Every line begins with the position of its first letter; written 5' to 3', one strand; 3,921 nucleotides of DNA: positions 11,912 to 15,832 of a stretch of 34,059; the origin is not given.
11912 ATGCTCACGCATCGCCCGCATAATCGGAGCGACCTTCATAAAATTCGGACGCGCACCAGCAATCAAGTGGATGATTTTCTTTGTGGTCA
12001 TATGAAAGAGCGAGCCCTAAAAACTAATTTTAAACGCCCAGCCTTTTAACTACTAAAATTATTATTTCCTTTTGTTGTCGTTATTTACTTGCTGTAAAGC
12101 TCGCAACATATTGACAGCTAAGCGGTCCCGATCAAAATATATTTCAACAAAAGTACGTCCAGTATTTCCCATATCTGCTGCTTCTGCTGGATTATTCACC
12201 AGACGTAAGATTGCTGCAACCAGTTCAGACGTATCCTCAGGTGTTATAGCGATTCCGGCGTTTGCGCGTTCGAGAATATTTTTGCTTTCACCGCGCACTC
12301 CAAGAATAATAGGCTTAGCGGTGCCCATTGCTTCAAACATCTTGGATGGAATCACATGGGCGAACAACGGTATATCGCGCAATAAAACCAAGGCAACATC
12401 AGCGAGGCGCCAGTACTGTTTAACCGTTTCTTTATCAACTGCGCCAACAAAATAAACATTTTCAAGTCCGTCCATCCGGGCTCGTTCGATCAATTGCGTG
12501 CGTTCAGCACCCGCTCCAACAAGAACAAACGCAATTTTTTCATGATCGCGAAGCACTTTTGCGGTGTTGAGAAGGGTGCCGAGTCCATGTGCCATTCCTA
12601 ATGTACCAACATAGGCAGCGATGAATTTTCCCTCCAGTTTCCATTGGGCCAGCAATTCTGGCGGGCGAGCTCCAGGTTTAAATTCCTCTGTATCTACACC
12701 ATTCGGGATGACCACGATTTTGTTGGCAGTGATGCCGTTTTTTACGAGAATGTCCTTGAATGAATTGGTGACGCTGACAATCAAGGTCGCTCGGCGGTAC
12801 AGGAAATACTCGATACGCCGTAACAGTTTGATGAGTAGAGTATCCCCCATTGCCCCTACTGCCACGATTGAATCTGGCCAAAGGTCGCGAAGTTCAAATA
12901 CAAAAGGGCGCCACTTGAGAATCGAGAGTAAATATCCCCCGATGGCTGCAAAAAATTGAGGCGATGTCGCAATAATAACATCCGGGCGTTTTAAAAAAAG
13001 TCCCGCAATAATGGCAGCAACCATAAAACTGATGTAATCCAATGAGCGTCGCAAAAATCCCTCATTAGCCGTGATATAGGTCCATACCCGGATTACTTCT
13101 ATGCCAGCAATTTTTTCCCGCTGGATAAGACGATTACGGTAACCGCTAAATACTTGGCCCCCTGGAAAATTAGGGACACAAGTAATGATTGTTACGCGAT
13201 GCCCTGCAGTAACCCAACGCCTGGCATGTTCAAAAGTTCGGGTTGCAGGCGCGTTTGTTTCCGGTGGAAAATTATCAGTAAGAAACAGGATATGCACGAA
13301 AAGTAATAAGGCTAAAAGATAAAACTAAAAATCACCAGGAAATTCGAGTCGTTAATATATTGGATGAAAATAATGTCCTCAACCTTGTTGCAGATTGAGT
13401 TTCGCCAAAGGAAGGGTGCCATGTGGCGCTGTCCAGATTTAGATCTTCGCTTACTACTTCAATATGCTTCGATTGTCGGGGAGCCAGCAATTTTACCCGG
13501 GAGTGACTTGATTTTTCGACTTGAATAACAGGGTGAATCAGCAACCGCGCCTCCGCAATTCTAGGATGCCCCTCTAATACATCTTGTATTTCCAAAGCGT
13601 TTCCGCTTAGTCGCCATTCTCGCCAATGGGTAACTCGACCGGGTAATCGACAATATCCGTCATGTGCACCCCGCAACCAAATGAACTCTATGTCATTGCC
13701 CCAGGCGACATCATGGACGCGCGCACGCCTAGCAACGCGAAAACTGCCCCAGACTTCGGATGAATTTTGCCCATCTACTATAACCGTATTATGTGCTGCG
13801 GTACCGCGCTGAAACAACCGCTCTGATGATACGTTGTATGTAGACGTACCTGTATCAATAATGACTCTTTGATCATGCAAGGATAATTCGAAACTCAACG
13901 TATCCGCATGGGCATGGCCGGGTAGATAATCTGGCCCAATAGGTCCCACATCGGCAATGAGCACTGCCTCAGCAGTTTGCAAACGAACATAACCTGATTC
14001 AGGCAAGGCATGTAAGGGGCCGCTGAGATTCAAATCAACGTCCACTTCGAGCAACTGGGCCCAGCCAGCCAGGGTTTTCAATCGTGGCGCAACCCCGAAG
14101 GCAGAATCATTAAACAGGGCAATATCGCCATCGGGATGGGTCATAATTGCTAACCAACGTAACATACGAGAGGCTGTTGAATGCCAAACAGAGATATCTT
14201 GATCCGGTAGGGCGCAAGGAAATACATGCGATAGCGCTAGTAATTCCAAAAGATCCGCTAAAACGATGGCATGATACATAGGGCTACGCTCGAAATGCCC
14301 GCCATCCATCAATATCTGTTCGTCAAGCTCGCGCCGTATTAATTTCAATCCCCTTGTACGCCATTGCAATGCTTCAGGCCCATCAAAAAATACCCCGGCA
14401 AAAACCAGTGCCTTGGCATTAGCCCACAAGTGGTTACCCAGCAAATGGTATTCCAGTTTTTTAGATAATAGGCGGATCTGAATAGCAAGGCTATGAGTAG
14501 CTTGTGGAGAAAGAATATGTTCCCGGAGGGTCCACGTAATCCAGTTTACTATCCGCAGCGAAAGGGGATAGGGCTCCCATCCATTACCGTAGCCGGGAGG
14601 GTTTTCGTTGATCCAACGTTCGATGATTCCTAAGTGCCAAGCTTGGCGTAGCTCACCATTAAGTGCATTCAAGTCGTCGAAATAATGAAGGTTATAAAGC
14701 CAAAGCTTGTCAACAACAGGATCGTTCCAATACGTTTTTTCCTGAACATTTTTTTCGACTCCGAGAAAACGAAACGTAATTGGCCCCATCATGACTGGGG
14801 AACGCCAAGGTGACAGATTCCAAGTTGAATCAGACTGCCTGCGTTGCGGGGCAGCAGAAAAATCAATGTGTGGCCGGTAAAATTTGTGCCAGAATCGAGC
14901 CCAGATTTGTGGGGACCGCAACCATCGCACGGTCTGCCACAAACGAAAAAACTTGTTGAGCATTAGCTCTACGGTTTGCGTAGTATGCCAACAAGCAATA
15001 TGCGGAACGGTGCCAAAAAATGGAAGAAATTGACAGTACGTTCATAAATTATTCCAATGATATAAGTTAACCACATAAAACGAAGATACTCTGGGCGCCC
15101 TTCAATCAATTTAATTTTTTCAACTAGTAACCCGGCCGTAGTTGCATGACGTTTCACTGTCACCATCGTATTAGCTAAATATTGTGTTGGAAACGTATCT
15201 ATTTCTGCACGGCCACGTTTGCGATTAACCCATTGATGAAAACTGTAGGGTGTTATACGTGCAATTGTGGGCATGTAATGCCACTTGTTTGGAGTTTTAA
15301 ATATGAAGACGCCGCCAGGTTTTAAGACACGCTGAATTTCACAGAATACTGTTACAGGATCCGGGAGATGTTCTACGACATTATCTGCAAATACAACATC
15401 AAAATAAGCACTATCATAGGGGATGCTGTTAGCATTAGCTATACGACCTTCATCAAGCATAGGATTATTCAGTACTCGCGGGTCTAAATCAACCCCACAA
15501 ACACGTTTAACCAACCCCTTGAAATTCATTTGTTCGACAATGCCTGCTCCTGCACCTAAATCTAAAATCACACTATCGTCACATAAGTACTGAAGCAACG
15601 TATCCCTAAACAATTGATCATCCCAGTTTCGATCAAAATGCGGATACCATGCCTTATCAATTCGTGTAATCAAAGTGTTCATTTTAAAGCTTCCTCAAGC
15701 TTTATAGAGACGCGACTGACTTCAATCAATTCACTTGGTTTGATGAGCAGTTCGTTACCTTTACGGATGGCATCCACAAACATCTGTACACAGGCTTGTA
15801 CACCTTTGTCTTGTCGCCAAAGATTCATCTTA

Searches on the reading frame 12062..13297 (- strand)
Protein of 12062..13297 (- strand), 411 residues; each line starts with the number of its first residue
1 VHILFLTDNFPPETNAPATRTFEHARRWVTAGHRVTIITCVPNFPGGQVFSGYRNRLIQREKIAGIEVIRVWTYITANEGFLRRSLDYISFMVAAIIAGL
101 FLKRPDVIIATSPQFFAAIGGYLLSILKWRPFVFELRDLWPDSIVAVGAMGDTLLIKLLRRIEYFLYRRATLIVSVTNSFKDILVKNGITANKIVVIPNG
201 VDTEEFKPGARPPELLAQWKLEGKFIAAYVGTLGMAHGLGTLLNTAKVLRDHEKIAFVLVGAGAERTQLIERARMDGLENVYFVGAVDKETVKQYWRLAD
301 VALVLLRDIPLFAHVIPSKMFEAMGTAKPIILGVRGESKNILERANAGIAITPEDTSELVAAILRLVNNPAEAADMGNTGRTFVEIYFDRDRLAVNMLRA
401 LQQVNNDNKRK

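Call 5: search_protein_families(library=pfam, proteins=[window:12062-13297:-])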
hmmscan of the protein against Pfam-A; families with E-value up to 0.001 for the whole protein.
window:12062-13297:- (411 aa): 5 families
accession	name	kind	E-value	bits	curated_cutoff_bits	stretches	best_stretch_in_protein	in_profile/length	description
PF13579.12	Glyco_trans_4_4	-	1.4e-18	68.2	29.7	1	17-200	3-158/158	Glycosyl transferase 4-like domain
PF13439.12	Glyco_transf_4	-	2.4e-18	67.2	28.5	1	19-205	6-170/170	Glycosyltransferase Family 4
PF00534.26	Glycos_transf_1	-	5.3e-18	65.6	26.4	1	220-382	10-171/172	Glycosyl transferases group 1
PF13692.12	Glyco_trans_1_4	-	2.9e-17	63.7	27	1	227-369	4-142/142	Glycosyl transferases group 1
PF13524.12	Glyco_trans_1_2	-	1.6e-05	25.4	25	1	249-389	9-134/144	Glycosyl transferase-like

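Call 24: search_protein_families(library=ncbifam, proteins=[window:12062-13297:-], max_evalue=0.00001)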
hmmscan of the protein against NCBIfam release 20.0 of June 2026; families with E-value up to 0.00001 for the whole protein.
window:12062-13297:- (411 aa): 19 families
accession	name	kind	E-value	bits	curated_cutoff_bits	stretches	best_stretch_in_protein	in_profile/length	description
NF007640.0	PRK10307.1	subfamily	1.2e-52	179.3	276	1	1-405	1-408/411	WcaI family glycosyltransferase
TIGR04063.1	stp3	hypoth_equivalog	2.4e-39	135.4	442.05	1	59-386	48-377/397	TIGR04063 family PEP-CTERM/XrtA system glycosyltransferase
TIGR04007.1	wcaI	equivalog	6.9e-25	87.5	800.45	1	1-372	1-380/407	colanic acid biosynthesis glycosyltransferase WcaI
TIGR03088.1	stp2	hypoth_equivalog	3.3e-20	72.4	409.05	1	174-396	141-365/374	TIGR03088 family PEP-CTERM/XrtA system glycosyltransferase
NF041876.1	EPS_EpsE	equivalog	1.2e-17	64.3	400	1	187-394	181-386/389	exopolysaccharide biosynthesis GT4 family glycosyltransferase EpsE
NF038298.1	EPS_HpsO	equivalog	8.5e-16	57.7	575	1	165-402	142-385/388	hormogonium polysaccharide biosynthesis glycosyltransferase HpsO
NF047684.1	TeichurnBiosyTuaC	equivalog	2.8e-15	56.2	550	1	170-404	165-389/391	teichuronic acid biosynthesis protein TuaC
NF047676.1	TeichurnBiosyTuaH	equivalog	3.7e-15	55.7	550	1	123-371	112-356/384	teichuronic acid biosynthesis protein TuaH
TIGR02149.1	glgA_Coryne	subfamily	1.4e-13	50.7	302.4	1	112-403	89-389/391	glycogen synthase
TIGR04157.1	glyco_rSAM_CFB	subfamily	2.1e-13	50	400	1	163-397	163-402/406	TIGR04157 family glycosyltransferase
NF053787.1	GlcN_PG_synth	equivalog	2.2e-12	46.5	480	1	165-404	139-359/361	N-acetylglucosaminyl phosphatidylglycerol synthase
TIGR03087.1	stp1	hypoth_equivalog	4e-10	39.4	316.65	1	171-400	174-393/397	TIGR03087 family PEP-CTERM/XrtA system glycosyltransferase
TIGR03999.1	thiol_BshA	equivalog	1.5e-09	37.3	273.7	1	168-395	143-364/375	N-acetyl-alpha-D-glucosaminyl L-malate synthase BshA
NF041010.1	glycosy_Agl16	equivalog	4.7e-09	35.6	575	1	160-369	124-318/352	glycosylation protein Agl16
TIGR03449.1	mycothiol_MshA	equivalog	1.6e-08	33.9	462.5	1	170-385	166-385/406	D-inositol-3-phosphate glycosyltransferase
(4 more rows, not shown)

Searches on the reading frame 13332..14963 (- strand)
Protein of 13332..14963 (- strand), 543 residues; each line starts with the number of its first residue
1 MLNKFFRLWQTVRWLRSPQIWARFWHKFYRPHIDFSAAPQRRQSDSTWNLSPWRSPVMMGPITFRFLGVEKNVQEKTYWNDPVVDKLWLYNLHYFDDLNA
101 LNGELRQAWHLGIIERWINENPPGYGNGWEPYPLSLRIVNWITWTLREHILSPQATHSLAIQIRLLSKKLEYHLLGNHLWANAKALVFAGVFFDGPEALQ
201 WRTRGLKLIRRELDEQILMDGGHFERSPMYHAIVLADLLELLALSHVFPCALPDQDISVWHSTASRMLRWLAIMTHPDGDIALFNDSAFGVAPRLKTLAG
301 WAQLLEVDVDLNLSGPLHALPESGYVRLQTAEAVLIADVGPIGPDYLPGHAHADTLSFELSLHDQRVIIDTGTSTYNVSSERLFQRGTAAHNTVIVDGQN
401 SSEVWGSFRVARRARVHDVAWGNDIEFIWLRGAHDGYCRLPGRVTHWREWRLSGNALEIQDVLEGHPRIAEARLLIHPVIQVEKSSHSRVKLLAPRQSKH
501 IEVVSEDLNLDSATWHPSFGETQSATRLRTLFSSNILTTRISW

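Call 5: search_protein_families(library=pfam, proteins=[window:13332-14963:-])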
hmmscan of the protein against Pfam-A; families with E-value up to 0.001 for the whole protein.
window:13332-14963:- (543 aa): 2 families
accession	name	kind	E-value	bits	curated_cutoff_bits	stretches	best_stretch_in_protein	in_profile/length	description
PF07940.18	Hepar_II_III_C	-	1.9e-54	185.1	24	1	315-543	4-236/237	Heparinase II/III-like, C-terminal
PF16889.11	Hepar_II_III_N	-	6.1e-16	59.1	22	1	162-299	191-326/340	Heparinase II/III N-terminus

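Call 24: search_protein_families(library=ncbifam, proteins=[window:13332-14963:-], max_evalue=0.00001)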
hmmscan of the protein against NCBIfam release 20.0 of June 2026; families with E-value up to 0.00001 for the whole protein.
window:13332-14963:- (543 aa): 2 families
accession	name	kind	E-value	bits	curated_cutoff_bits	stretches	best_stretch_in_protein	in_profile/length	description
NF045573.1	Hepsulflyase_CFB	equivalog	3.7e-15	55.2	700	1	170-400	225-470/651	heparin-sulfate lyase HepC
NF045572.1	Hepsulflyase_bctds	equivalog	1e-11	44.2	600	1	168-245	251-329/706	heparin-sulfate lyase HepC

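Call 48: search_solved_structures(query=window:13332-14963:-, max_evalue=1)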
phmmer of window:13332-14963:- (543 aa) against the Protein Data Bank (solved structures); distinct sequences matched with E-value up to 1: 6.
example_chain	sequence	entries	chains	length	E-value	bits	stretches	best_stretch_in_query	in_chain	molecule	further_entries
5jmd_A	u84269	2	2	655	2.1e-15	59.5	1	171-401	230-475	Heparinase III protein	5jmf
4mmi_A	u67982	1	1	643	2.2e-10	43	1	171-400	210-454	Heparinase III protein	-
4mmh_A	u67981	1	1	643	2.2e-10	43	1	171-400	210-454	Heparinase III protein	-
4fnv_A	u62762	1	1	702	9.7e-08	34.2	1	151-255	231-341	Heparinase III protein, heparitin sulfate lyase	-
9vtk_A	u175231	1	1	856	0.33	12.7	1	344-403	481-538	Uly1040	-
4mh1_A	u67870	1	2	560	0.47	12.1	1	397-435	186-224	Sorbose dehydrogenase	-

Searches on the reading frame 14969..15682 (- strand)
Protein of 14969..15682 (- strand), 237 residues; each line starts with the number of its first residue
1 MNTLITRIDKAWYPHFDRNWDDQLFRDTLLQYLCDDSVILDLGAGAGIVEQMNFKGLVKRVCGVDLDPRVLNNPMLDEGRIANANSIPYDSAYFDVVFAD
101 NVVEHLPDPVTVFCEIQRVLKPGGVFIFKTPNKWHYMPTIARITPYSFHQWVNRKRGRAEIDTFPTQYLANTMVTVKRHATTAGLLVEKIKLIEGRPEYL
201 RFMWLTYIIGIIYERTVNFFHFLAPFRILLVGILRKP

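Call 5: search_protein_families(library=pfam, proteins=[window:14969-15682:-])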
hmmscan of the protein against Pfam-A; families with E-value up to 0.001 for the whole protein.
window:14969-15682:- (237 aa): 5 families
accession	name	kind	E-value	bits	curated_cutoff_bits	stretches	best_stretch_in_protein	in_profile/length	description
PF08241.18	Methyltransf_11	-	8.3e-18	65.3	21.2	1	40-128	1-95/95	Methyltransferase domain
PF13489.12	Methyltransf_23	-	2.4e-12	47.3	27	1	27-135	14-123/164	Methyltransferase domain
PF13847.12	Methyltransf_31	-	1e-11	45.2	27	1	36-132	4-113/145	Methyltransferase domain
PF13649.12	Methyltransf_25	-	2e-10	41.6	27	1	39-124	1-97/97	Methyltransferase domain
PF08242.18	Methyltransf_12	-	2e-09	38.5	30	1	40-126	1-98/98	Methyltransferase domain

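Call 24: search_protein_families(library=ncbifam, proteins=[window:14969-15682:-], max_evalue=0.00001)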
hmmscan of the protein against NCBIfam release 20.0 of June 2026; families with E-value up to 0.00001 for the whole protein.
window:14969-15682:- (237 aa): 12 families
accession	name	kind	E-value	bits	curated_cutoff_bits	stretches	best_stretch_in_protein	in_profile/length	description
NF045667.1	MTase_DVU1556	equivalog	1e-12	48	155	1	36-127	23-118/213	DVU_1556 family methyltransferase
NF041675.1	sarc_dimgly_tmase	equivalog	7.7e-10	39.2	550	1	29-134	60-175/278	sarcosine/dimethylglycine N-methyltransferase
TIGR01983.1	UbiG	equivalog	1.4e-08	34.3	102.95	1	36-134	50-157/228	bifunctional 2-polyprenyl-6-hydroxyphenol methylase/3-demethylubiquinol 3-O-methyltransferase UbiG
NF040539.1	AST_met_ArsM_2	exception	3.6e-08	33.6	240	1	81-129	116-164/262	putative arsinothricin biosynthesis methyltransferase ArsM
NF041536.1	ArsM_DUF2284_UU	exception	1.1e-07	30.6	575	1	37-127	78-179/459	arsenite methyltransferase/DUF2284 domain selenoprotein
TIGR02072.1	BioC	equivalog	1.3e-07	31.7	184.95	1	29-131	23-135/244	malonyl-ACP O-methyltransferase BioC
NF041537.1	ArsM_AhpD_UU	exception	2.6e-07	29.7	510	1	37-127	78-179/345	arsenite methyltransferase/AhpD domain selenoprotein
NF008823.0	PRK11873.1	subfamily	4.3e-07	29.7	263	1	37-127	79-180/272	arsenite methyltransferase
NF047649.1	MTase_UXPK_star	exception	9.1e-07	28.2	460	1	37-127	79-180/283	methyltransferase/UXPK-star double selenoprotein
NF007610.0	PRK10258.1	equivalog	3.1e-06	26.7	342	1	27-130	32-140/251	malonyl-ACP O-methyltransferase BioC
TIGR04345.1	ovoA_Cterm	equivalog_domain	3.9e-06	26.6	170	1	82-136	123-177/242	putative 4-mercaptohistidine N1-methyltransferase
TIGR01934.1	MenG_MenH_UbiE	subfamily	8.9e-06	25.2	158.35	0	17-128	24-141/223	ubiquinone/menaquinone biosynthesis methyltransferase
